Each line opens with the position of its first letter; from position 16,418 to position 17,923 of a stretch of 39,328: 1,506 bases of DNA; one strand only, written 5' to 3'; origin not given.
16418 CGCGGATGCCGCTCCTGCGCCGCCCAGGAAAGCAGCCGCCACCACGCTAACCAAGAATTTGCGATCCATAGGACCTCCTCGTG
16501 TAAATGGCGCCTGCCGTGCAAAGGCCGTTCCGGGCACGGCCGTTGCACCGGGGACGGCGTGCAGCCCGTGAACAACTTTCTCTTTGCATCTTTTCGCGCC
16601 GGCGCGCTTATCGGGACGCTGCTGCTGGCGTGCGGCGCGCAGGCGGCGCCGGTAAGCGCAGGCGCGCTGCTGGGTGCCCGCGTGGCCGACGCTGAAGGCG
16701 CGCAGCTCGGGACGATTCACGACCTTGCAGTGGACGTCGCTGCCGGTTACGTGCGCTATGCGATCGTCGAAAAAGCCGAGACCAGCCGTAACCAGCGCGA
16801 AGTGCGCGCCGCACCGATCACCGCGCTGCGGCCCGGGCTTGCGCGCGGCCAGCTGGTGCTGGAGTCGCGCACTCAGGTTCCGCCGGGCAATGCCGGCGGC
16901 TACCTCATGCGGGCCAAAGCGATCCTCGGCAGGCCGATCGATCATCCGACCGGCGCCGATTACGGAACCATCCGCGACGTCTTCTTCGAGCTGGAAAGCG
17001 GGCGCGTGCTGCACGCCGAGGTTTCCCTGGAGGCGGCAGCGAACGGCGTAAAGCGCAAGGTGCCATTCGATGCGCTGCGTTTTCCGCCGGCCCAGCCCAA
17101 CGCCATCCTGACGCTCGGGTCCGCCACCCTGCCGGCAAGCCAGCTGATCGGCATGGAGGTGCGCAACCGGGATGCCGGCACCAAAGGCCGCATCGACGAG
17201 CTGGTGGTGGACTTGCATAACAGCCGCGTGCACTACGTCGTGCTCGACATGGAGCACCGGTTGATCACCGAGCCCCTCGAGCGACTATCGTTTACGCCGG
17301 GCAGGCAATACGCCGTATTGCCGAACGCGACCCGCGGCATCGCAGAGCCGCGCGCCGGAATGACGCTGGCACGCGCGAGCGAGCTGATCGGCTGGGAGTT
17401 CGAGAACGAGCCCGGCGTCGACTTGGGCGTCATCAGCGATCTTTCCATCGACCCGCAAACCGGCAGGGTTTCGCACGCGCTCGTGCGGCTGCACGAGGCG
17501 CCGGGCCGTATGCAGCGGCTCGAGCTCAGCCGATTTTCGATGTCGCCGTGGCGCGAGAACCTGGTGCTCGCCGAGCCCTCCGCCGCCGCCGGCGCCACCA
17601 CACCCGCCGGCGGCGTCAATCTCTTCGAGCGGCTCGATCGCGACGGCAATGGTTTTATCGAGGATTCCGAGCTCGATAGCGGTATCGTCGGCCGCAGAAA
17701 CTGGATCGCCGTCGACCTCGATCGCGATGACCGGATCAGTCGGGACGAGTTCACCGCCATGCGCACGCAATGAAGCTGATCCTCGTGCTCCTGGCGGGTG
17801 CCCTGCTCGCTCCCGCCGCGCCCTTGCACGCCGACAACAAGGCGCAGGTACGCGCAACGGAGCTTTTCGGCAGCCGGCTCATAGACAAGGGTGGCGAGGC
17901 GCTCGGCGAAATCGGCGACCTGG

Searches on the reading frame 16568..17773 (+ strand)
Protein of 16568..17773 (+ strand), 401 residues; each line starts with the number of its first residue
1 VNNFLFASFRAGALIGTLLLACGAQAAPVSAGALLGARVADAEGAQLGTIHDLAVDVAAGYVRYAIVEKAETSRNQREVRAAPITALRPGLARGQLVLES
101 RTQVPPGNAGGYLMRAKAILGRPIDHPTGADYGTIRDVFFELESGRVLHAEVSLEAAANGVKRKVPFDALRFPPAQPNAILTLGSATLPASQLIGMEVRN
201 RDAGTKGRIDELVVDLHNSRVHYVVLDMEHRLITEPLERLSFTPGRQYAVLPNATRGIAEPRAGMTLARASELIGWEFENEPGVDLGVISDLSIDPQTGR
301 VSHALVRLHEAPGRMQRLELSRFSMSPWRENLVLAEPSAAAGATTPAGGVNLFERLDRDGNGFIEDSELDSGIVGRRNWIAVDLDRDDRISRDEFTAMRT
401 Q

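Call 11: search_protein_families(library=pfam, proteins=[window:16568-17773:+], max_evalue=0.01)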
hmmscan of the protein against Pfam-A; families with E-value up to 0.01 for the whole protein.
window:16568-17773:+ (401 aa): 5 families
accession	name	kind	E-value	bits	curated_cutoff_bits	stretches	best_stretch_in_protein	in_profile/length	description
PF05239.21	PRC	-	7.8e-25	87.1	21.2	3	34-73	9-48/78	PRC-barrel domain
PF00036.39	EF-hand_1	-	9.7e-06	25.2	25.4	0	352-369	5-22/29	EF hand domain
PF13405.12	EF-hand_6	-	3.3e-05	23.7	25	0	352-369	5-22/30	EF-hand domain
PF13202.12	EF-hand_5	-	0.00022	21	25.9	0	352-370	4-22/25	EF hand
PF13499.12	EF-hand_7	-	0.00027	21.7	30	0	352-398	7-65/67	EF-hand domain pair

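Call 16: find_homologous_proteins(query=window:16568-17773:+, max_evalue=1e-10)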
Query window:16568-17773:+ (401 aa): 9 proteins with E <= 1e-10 among 8000 candidates.
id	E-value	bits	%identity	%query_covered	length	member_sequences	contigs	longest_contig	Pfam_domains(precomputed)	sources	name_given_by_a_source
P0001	1.4e-259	879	100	100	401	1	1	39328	PF00036.39,PF05239.22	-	-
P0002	3.8e-118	413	53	98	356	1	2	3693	PF13405.13,PF13202.13,PF00036.39,PF05239.22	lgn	-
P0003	2.2e-115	404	52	97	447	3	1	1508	PF13405.13,PF13499.13,PF13202.13,PF00036.39,PF05239.22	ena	-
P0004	3.4e-114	400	52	95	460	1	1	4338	PF13405.13,PF13499.13,PF13202.13,PF00036.39,PF05239.22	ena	-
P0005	8.1e-111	389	49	98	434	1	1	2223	PF13202.13,PF05239.22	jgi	jgi:sporulation protein YlmC with PRC-barrel domain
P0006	1.4e-97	346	53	84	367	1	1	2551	PF05239.22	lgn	-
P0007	2.3e-62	230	45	79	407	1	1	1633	PF05239.22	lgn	-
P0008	6.8e-58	215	52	54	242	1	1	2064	PF13405.13,PF13499.13,PF13833.13,PF13202.13,PF00036.39,PF05239.22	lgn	-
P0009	7.1e-48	182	59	37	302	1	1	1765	PF05239.22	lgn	-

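Call 17: find_encoding_contigs(protein=P0004, flank=5000, max_places=3)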
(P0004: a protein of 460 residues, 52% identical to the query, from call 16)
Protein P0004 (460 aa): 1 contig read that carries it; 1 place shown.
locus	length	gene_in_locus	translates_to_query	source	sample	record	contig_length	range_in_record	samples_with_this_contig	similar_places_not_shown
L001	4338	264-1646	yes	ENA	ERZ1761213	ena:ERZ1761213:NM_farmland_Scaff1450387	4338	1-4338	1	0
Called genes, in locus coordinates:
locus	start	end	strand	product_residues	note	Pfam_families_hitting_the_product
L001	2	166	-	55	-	?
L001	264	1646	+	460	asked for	PF05239:PRC, PF00036:EF-hand_1 (faint), PF13202:EF-hand_5 (faint), PF13405:EF-hand_6 (faint), PF13499:EF-hand_7 (faint)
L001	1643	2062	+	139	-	PF05239:PRC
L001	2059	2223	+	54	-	-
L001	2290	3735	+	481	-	PF00089:Trypsin, PF13365:Trypsin_2, PF00595:PDZ, PF13180:PDZ_2, PF17820:PDZ_6, PF00595:PDZ, PF13180:PDZ_2, PF17820:PDZ_6 (weak), +2 more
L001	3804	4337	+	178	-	?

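Call 18: find_encoding_contigs(protein=P0002, flank=5000, max_places=3)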
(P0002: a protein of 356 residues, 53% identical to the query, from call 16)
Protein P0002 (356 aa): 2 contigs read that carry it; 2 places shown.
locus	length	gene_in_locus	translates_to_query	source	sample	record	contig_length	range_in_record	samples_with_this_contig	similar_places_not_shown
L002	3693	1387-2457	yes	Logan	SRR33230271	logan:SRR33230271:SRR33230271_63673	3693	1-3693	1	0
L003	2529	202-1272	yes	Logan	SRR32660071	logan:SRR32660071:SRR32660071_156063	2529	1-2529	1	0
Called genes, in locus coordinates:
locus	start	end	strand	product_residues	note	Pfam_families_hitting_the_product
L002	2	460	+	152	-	?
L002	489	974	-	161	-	-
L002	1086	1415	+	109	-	PF04972:BON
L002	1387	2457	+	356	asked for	PF05239:PRC (faint), PF00036:EF-hand_1 (faint), PF13202:EF-hand_5 (faint), PF13405:EF-hand_6 (faint)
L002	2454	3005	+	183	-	PF05239:PRC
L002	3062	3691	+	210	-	?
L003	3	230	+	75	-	?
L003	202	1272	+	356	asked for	PF05239:PRC (faint), PF00036:EF-hand_1 (faint), PF13202:EF-hand_5 (faint), PF13405:EF-hand_6 (faint)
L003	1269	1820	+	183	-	PF05239:PRC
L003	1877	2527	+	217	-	?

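Call 19: find_encoding_contigs(protein=P0005, flank=5000, max_places=3)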
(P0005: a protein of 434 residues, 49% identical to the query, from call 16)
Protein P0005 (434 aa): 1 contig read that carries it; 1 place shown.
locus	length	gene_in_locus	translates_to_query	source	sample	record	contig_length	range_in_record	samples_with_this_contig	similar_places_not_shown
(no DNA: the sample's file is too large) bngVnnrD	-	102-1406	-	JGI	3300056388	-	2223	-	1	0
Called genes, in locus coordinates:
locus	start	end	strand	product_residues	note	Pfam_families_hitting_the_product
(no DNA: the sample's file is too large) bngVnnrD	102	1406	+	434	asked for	PF05239:PRC (weak), PF13202:EF-hand_5 (faint)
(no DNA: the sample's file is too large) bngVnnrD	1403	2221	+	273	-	?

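Call 39: find_encoding_contigs(protein=P0006, flank=3000, max_places=3)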
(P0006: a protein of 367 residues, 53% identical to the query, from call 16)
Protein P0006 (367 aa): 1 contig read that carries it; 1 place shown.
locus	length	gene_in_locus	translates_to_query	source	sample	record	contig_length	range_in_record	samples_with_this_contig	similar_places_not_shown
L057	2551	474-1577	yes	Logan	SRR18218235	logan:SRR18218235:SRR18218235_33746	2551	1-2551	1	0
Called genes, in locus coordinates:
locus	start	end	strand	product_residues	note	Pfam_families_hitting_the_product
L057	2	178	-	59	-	?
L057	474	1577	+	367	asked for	PF05239:PRC (weak)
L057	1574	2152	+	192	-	PF05239:PRC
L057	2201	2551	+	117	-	?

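Call 40: find_encoding_contigs(protein=P0003, flank=3000, max_places=3)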
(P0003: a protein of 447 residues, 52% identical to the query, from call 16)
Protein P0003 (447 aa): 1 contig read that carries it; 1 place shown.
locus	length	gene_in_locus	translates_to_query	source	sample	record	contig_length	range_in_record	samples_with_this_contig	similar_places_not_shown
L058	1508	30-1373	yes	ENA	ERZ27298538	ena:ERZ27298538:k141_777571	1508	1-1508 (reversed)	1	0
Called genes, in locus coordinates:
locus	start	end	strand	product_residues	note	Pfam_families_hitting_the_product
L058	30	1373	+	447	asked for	PF05239:PRC (weak), PF00036:EF-hand_1 (faint), PF13202:EF-hand_5 (faint), PF13405:EF-hand_6 (faint), PF13499:EF-hand_7 (weak)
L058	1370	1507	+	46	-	?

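Call 41: find_encoding_contigs(protein=P0007, flank=3000, max_places=3)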
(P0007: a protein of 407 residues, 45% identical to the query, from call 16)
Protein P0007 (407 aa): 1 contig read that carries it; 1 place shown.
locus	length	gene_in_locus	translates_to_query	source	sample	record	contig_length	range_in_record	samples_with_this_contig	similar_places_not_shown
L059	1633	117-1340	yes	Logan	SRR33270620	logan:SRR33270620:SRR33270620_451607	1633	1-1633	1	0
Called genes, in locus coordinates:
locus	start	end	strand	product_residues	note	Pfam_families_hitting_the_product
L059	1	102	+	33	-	?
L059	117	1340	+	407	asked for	PF05239:PRC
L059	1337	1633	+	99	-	?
